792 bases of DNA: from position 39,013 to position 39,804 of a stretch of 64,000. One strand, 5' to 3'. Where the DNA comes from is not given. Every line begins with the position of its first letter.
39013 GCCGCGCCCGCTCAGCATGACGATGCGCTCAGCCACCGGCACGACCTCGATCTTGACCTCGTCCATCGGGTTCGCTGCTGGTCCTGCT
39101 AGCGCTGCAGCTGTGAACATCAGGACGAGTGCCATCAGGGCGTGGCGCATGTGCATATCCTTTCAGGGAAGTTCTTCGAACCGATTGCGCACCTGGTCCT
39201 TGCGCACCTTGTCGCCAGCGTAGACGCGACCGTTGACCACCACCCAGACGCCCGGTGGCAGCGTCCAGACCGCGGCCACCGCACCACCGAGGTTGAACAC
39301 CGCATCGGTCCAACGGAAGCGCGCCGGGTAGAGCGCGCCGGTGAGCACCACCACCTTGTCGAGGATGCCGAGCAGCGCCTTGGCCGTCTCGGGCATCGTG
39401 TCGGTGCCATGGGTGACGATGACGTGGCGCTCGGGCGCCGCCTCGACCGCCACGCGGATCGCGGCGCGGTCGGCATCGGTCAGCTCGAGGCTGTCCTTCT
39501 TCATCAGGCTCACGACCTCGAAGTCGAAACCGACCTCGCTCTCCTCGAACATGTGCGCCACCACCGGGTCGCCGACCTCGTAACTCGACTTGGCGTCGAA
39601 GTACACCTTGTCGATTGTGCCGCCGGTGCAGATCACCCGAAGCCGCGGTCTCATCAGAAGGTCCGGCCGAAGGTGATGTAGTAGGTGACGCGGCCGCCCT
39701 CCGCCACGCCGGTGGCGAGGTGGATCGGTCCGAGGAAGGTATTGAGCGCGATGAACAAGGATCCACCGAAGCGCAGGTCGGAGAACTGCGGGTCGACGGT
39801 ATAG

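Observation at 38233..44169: ECF sigma / anti-sigma / DUF4097 module packed in one strand-cluster with a type Vd patatin autotransporter, a half-asparaginase and a secreted MBL hydrolase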

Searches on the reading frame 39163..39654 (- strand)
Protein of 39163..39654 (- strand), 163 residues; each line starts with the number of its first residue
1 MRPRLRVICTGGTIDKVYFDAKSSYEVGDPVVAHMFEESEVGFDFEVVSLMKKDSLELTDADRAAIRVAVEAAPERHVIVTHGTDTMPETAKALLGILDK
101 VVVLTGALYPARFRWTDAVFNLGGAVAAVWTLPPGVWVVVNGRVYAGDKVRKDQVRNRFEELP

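Call 4: search_protein_families(library=pfam, proteins=[window:39163-39654:-], max_evalue=0.01)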
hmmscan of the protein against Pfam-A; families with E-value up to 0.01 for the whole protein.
window:39163-39654:- (163 aa): 1 family
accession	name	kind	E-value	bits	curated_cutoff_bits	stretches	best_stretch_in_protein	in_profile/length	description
PF00710.25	Asparaginase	-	1.1e-24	87.5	22.5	1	5-154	2-162/193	Asparaginase, N-terminal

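Call 5: search_protein_families(library=ncbifam, proteins=[window:39163-39654:-], max_evalue=0.001)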
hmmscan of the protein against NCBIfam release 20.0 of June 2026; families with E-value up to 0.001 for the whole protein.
window:39163-39654:- (163 aa): 6 families
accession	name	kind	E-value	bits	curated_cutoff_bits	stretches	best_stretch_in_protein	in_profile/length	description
TIGR00519.1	asnASE_I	subfamily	5.4e-13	48.6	260.5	1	3-155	2-167/337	type I asparaginase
TIGR00520.1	asnASE_II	subfamily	3.4e-11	42.6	314.3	1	3-154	25-190/352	type II asparaginase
NF008304.0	PRK11096.1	equivalog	6.9e-10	38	506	1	3-153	24-185/348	L-asparaginase 2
TIGR02153.1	gatD_arch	equivalog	1.2e-08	34.2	324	1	3-141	63-209/405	Glu-tRNA(Gln) amidotransferase subunit GatD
NF003217.0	PRK04183.1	equivalog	5.4e-08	31.9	310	1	3-140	76-220/420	Glu-tRNA(Gln) amidotransferase subunit GatD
NF006998.0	PRK09461.1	equivalog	8e-05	22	376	1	54-154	59-165/337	asparaginase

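Call 6: find_encoding_contigs(protein=window:39163-39654:-, flank=10000, max_places=6)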
Protein window:39163-39654:- (163 aa): 1 contig read that carries it; 1 place shown.
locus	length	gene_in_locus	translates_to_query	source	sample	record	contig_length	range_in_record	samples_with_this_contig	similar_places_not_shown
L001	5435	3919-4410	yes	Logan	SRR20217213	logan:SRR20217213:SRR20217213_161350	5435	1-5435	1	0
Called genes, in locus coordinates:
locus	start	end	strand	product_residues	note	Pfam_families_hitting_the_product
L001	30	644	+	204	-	PF13490:zf-HC2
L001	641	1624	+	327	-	PF13349:DUF4097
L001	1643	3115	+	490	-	PF01734:Patatin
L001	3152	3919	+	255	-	PF01103:Omp85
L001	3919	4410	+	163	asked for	PF00710:Asparaginase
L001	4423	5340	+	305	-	PF00753:Lactamase_B, PF12706:Lactamase_B_2 (weak)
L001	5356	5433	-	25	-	?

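Call 7: find_homologous_proteins(query=window:39163-39654:-)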
Query window:39163-39654:- (163 aa): 7958 proteins with E <= 0.001 among 8000 candidates; the best 120 are listed.
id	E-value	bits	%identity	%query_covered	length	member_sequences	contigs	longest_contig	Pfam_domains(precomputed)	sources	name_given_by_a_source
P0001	4.0e-97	341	94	99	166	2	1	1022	PF00710.26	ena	-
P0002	9.3e-94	330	92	98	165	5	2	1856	PF00710.26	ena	-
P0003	2.9e-87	309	85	98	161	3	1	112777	PF00710.26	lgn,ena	-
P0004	3.2e-87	308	86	98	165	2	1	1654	PF00710.26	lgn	-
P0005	3.5e-87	308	83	99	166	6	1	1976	PF00710.26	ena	-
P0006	1.6e-85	303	81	99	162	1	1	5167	PF00710.26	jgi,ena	-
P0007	1.9e-85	303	86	98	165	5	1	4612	PF00710.26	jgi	jgi:L-asparaginase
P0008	5.3e-85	301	84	98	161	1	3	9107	PF00710.26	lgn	-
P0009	5.6e-85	301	83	98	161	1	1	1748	PF00710.26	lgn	-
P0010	5.7e-85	301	82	98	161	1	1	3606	PF00710.26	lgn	-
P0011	1.1e-84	300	85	97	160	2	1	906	PF00710.26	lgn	-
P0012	1.2e-84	300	84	98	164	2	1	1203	PF00710.26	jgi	jgi:L-asparaginase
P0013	3.1e-84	299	83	99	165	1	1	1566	PF00710.26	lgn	-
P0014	9.4e-84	297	83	98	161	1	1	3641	PF00710.26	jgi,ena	-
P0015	9.6e-84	297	80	99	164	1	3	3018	PF00710.26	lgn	-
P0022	1.4e-79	284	80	99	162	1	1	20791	PF00710.26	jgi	jgi:L-asparaginase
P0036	7.5e-60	219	65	97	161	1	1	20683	PF00710.26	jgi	jgi:L-asparaginase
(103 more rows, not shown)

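Call 10: find_related_loci(query=A2, collection=genome_contigs, flank=10000)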
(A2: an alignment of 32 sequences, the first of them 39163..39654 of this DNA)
Query A2 (163 aa) in genome_contigs; peptide patterns used: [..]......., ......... (x = any residue, [..] = any of these).
600 stretches matched a pattern (row limit reached: there are more); 552 encode a relative of the query (tblastn E <= 1e-3); the best 80 are kept; 80 distinct loci.
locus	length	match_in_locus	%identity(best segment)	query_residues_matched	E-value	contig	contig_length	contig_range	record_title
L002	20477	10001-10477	55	4-162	2e-60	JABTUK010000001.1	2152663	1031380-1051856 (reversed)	MAG: Anaerolineales bacterium isolate H5_CFX5 seq001, whole genome shotgun sequence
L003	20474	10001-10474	58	5-162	1e-59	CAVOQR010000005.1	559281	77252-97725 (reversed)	MAG: uncultured Gammaproteobacteria bacterium isolate MFD09964.bin.1.69 genome assembly, contig: contig_23962, whole gen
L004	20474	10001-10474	61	5-162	2e-59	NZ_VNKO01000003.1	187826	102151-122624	Vulcaniibacterium gelatinicum strain R-5-52-3 Scaffold3, whole genome shotgun sequence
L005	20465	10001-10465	59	8-162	1e-57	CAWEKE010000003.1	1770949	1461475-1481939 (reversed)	MAG: uncultured Gammaproteobacteria bacterium isolate MFD09779.bin.1.375 genome assembly, contig: contig_14646, whole ge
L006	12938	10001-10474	56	4-161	3e-57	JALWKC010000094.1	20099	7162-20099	MAG: Lysobacterales bacterium isolate M17_metabat1_scaf2bin.137 M17_NODE_2102_length_20099_cov_11.275536, whole genome s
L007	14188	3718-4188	57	4-160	4e-57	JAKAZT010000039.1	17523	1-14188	MAG: Proteobacteria bacterium isolate ZJ1.bin62 NODE_4241_length_17523_cov_26.753392, whole genome shotgun sequence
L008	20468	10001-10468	57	5-160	7e-57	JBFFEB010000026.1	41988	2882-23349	MAG: Woeseiaceae bacterium isolate Mix_mud13.2021.11.61 k141_2909082_length_41988_cov_14.7803, whole genome shotgun sequ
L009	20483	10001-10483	57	2-160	6e-57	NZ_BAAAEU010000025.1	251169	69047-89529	Dokdonella soli strain JCM 15421 sequence25, whole genome shotgun sequence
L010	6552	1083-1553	57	5-161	2e-56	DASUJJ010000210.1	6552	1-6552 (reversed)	MAG TPA_asm: Dyella sp. isolate SMAG_U1483 k141_51523, whole genome shotgun sequence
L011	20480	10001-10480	56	4-163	2e-56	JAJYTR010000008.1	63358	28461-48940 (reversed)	MAG: Proteobacteria bacterium isolate DX2.bin25 NODE_421_length_63358_cov_6.192928, whole genome shotgun sequence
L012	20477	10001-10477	56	5-163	1e-56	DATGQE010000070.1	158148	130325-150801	MAG TPA_asm: Woeseiaceae bacterium isolate SMAG_U10415 k141_3808752, whole genome shotgun sequence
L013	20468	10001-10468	57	5-160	4e-56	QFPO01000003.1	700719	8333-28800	MAG: Rhodanobacter denitrificans isolate S2_005_003_R2_42 S2_005_003_R2_scaffold_28, whole genome shotgun sequence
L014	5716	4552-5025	58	1-159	4e-56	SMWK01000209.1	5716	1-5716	MAG: Gammaproteobacteria bacterium isolate CR05bin32 k141_306216, whole genome shotgun sequence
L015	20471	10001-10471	57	4-160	4e-56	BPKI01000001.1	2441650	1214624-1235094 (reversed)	MAG: Xanthomonadales bacterium KatS3mg125 DNA, contig_1744, whole genome shotgun sequence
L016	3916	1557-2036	55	1-160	9e-56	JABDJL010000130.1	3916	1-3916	MAG: Lysobacterales bacterium isolate SS_bin_22 k127_1536166, whole genome shotgun sequence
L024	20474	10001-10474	55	5-162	3e-55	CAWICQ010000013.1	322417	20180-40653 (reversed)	MAG: uncultured Gammaproteobacteria bacterium isolate MFD00822.bin.1.10 genome assembly, contig: contig_71907, whole gen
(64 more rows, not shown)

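Call 14: find_encoding_contigs(protein=P0003, flank=10000, max_places=3)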
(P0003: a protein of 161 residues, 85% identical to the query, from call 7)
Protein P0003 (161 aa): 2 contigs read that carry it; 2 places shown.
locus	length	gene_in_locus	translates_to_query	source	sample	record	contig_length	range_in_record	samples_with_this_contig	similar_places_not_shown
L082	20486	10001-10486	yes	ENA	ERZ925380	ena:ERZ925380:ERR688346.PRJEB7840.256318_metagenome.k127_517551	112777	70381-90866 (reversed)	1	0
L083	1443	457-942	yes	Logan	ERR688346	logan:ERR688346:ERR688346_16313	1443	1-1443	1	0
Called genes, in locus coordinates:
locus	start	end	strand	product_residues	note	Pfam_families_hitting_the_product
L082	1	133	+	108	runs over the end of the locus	-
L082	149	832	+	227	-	PF00072:Response_reg, PF00486:Trans_reg_C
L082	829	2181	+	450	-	PF26769:HAMP_PhoQ, PF02518:HATPase_c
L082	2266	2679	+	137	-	-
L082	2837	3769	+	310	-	PF02645:DegV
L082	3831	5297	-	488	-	PF00224:PK, PF02887:PK_C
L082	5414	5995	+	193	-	PF04542:Sigma70_r2, PF08281:Sigma70_r4_2, PF04545:Sigma70_r4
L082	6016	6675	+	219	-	PF13490:zf-HC2 (weak)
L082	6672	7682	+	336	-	PF13349:DUF4097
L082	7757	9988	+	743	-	PF01734:Patatin, PF01103:Omp85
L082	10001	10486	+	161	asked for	PF00710:Asparaginase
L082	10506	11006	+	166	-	PF05163:DinB, PF12867:DinB_2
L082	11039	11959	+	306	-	PF00753:Lactamase_B, PF12706:Lactamase_B_2 (weak)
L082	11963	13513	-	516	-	PF00171:Aldedh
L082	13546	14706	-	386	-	PF01118:Semialdhyde_dh (faint), PF03435:Sacchrp_dh_NADP, PF16653:Sacchrp_dh_C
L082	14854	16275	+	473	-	PF01474:DAHP_synth_2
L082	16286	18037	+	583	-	PF14559:TPR_19 (weak), PF07719:TPR_2 (weak), PF13844:Glyco_transf_41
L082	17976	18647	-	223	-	PF00849:PseudoU_synth_2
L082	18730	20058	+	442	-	PF00180:Iso_dh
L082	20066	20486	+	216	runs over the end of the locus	PF00072:Response_reg, PF00196:GerE, PF08281:Sigma70_r4_2 (weak)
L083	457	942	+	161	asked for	PF00710:Asparaginase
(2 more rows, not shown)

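Call 15: find_encoding_contigs(protein=P0022, flank=10000, max_places=3)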
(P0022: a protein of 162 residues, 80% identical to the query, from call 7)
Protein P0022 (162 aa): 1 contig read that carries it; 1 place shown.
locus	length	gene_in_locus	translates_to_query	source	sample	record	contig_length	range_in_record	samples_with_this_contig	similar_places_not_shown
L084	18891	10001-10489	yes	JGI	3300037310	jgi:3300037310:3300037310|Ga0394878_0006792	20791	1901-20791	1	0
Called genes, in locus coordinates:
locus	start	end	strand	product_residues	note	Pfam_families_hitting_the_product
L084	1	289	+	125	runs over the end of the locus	-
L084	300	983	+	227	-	PF00072:Response_reg, PF00486:Trans_reg_C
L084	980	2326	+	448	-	PF26769:HAMP_PhoQ, PF02518:HATPase_c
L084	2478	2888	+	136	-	-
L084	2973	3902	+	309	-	PF02645:DegV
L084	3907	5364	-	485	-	PF00224:PK, PF02887:PK_C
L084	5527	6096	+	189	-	PF04542:Sigma70_r2, PF04545:Sigma70_r4 (weak), PF08281:Sigma70_r4_2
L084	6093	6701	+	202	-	PF13490:zf-HC2 (weak)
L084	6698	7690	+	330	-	PF13349:DUF4097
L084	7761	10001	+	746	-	PF01734:Patatin, PF01103:Omp85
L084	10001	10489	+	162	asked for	PF00710:Asparaginase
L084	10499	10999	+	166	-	PF05163:DinB, PF12867:DinB_2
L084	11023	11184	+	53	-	-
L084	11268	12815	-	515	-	PF00171:Aldedh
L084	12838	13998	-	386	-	PF03435:Sacchrp_dh_NADP, PF16653:Sacchrp_dh_C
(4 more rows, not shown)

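Call 16: find_encoding_contigs(protein=P0036, flank=10000, max_places=3)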
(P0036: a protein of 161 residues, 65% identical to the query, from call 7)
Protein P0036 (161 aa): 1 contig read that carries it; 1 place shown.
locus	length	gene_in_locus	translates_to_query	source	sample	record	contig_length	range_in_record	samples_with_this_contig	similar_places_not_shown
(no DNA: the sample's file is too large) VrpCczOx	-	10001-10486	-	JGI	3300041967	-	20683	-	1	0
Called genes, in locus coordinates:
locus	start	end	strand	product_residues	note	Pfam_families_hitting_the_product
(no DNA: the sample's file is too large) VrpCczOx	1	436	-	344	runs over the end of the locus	?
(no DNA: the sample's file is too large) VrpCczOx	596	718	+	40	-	-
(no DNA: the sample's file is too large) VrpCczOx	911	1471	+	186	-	PF05433:Rick_17kDa_Anti (weak)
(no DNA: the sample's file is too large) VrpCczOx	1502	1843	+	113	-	PF03413:PepSY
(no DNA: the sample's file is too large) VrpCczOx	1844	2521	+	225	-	PF00072:Response_reg, PF00486:Trans_reg_C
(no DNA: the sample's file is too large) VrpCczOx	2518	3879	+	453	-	PF26769:HAMP_PhoQ, PF02518:HATPase_c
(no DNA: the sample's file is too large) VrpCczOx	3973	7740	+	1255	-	PF00270:DEAD (weak), PF00271:Helicase_C, PF04408:WHD_HA2, PF21010:HA2_C, PF07717:OB_NTP_bind, PF11898:DUF3418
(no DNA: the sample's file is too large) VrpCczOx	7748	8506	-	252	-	PF01145:Band_7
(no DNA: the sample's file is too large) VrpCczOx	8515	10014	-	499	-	PF25145:NfeD1b_N, PF24961:NfeD_membrane, PF01957:NfeD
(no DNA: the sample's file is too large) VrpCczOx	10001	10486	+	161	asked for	PF00710:Asparaginase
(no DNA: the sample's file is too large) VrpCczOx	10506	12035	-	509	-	PF00171:Aldedh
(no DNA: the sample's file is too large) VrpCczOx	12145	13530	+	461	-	PF01474:DAHP_synth_2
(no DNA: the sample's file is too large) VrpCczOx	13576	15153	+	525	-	PF20656:MS_N, PF01274:MS_TIM-barrel, PF20659:MS_C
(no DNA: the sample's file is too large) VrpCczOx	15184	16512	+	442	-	PF00180:Iso_dh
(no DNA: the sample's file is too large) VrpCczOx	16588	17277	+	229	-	PF03167:UDG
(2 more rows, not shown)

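Call 54: search_solved_structures(query=window:39163-39654:-, max_evalue=0.001)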
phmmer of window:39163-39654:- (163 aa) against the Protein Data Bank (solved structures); distinct sequences matched with E-value up to 0.001: 79 (the best 60 are shown).
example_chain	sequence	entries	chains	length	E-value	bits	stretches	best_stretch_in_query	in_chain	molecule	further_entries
8uoo_A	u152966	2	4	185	5.5e-36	127.2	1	5-161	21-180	Asparaginase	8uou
8up8_A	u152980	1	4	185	1.9e-35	125.4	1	5-161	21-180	Asparaginase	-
8up3_A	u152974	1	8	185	1.9e-35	125.4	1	5-161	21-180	Asparaginase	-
8up9_A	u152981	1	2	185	2e-35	125.4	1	5-161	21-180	Asparaginase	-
8uor_A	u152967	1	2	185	2e-35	125.4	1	5-161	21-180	Asparaginase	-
8upc_A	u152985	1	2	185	3.8e-35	124.5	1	5-161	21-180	Asparaginase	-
8up6_A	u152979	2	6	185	3.8e-35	124.5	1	5-161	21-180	Asparaginase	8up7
8uow_A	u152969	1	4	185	9.2e-35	123.2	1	5-161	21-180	Asparaginase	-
4r8k_A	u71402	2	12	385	2.3e-09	40.7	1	54-154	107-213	Uncharacterized protein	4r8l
1wls_A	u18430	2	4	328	6.1e-09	39.3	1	7-155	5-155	L-asparaginase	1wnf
5dnc_A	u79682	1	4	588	6.4e-09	39.3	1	54-154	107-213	L-asparaginase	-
5mq5_A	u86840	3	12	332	1.8e-08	37.8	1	3-153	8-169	L-asparaginase 2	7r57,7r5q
5dne_A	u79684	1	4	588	2.2e-08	37.5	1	54-152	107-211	L-asparaginase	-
5dnd_A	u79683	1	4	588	3e-08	37.1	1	54-154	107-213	L-asparaginase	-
6nxb_A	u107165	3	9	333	4.3e-08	36.6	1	3-153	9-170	L-asparaginase 2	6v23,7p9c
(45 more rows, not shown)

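Call 58: search_solved_structures(query=window:39163-39654:-, max_evalue=1e-30, show_alignments=1)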
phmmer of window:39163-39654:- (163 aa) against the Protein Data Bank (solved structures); distinct sequences matched with E-value up to 1e-30: 8.
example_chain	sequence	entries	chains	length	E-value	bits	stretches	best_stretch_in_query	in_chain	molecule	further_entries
8uoo_A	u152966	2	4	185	5.5e-36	127.2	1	5-161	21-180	Asparaginase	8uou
8up8_A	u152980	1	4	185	1.9e-35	125.4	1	5-161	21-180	Asparaginase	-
8up3_A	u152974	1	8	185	1.9e-35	125.4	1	5-161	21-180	Asparaginase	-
8up9_A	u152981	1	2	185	2e-35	125.4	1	5-161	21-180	Asparaginase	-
8uor_A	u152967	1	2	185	2e-35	125.4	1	5-161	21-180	Asparaginase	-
8upc_A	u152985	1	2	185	3.8e-35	124.5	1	5-161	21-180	Asparaginase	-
8up6_A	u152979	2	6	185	3.8e-35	124.5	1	5-161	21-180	Asparaginase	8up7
8uow_A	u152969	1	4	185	9.2e-35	123.2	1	5-161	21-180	Asparaginase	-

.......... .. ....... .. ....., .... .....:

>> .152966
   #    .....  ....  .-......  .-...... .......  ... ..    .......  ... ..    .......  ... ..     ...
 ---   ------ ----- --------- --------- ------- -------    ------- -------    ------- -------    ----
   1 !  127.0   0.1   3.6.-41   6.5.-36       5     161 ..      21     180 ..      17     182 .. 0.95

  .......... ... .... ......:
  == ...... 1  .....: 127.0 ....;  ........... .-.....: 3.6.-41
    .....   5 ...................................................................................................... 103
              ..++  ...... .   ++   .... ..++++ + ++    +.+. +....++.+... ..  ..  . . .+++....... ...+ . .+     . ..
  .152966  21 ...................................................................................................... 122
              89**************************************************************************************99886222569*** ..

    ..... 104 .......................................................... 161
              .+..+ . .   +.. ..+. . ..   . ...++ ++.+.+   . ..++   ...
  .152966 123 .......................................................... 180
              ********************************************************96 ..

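Call 65: search_protein_families(library=pfam, proteins=[L024:10675-12192:+, L024:10446-11513:+, L024:12410-13885:+, L024:13148-14044:-, L024:14154-14747:+, L024:14744-15232:+, L024:16287-17621:-, L024:17393-18577:-, L024:17552-18844:+, L024:18579-19727:-], max_evalue=0.0001)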
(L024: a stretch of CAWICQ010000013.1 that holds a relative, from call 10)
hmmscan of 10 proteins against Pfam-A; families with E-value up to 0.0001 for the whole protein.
L024:10675-12192:+ (505 aa): 1 family
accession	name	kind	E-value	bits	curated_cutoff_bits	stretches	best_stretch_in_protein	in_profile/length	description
PF13229.12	Beta_helix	-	8.4e-05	22.7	25.9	0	230-388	5-137/158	Right handed beta helix region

L024:10446-11513:+ (355 aa): 0 families

L024:12410-13885:+ (491 aa): 0 families

L024:13148-14044:- (298 aa): 0 families

L024:14154-14747:+ (197 aa): 3 families
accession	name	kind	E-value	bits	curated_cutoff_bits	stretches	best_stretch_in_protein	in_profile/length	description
PF08281.18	Sigma70_r4_2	-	7.5e-17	61.2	25.7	1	138-186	3-51/54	Sigma-70, region 4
PF04542.20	Sigma70_r2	-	2.3e-14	53.4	24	1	44-111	1-69/71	Sigma-70 region 2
PF04545.22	Sigma70_r4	-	2.7e-07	30.4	24.1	1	142-190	1-49/50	Sigma-70, region 4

L024:14744-15232:+ (162 aa): 0 families

L024:16287-17621:- (444 aa): 2 families
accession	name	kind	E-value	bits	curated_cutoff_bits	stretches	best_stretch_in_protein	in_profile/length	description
PF00742.24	Homoserine_dh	-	2.3e-43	148.5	22.9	1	239-435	1-173/173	Homoserine dehydrogenase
PF03447.22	NAD_binding_3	-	4.6e-13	50.3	24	1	104-220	1-104/116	Homoserine dehydrogenase, NAD binding domain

L024:17393-18577:- (394 aa): 1 family
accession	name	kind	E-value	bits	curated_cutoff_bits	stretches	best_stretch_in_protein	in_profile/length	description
PF01053.26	Cys_Met_Meta_PP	-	3e-136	454.4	27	1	8-380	2-380/381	Cys/Met metabolism PLP-dependent enzyme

L024:17552-18844:+ (430 aa): 0 families

L024:18579-19727:- (382 aa): 2 families
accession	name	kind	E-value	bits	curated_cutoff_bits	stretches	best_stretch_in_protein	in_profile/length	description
PF00561.26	Abhydrolase_1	-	7.2e-14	52.5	25.8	1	160-365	51-244/245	alpha/beta hydrolase fold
PF12146.15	Hydrolase_4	-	3.4e-05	23.7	27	0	181-356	78-230/239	Serine aminopeptidase, S33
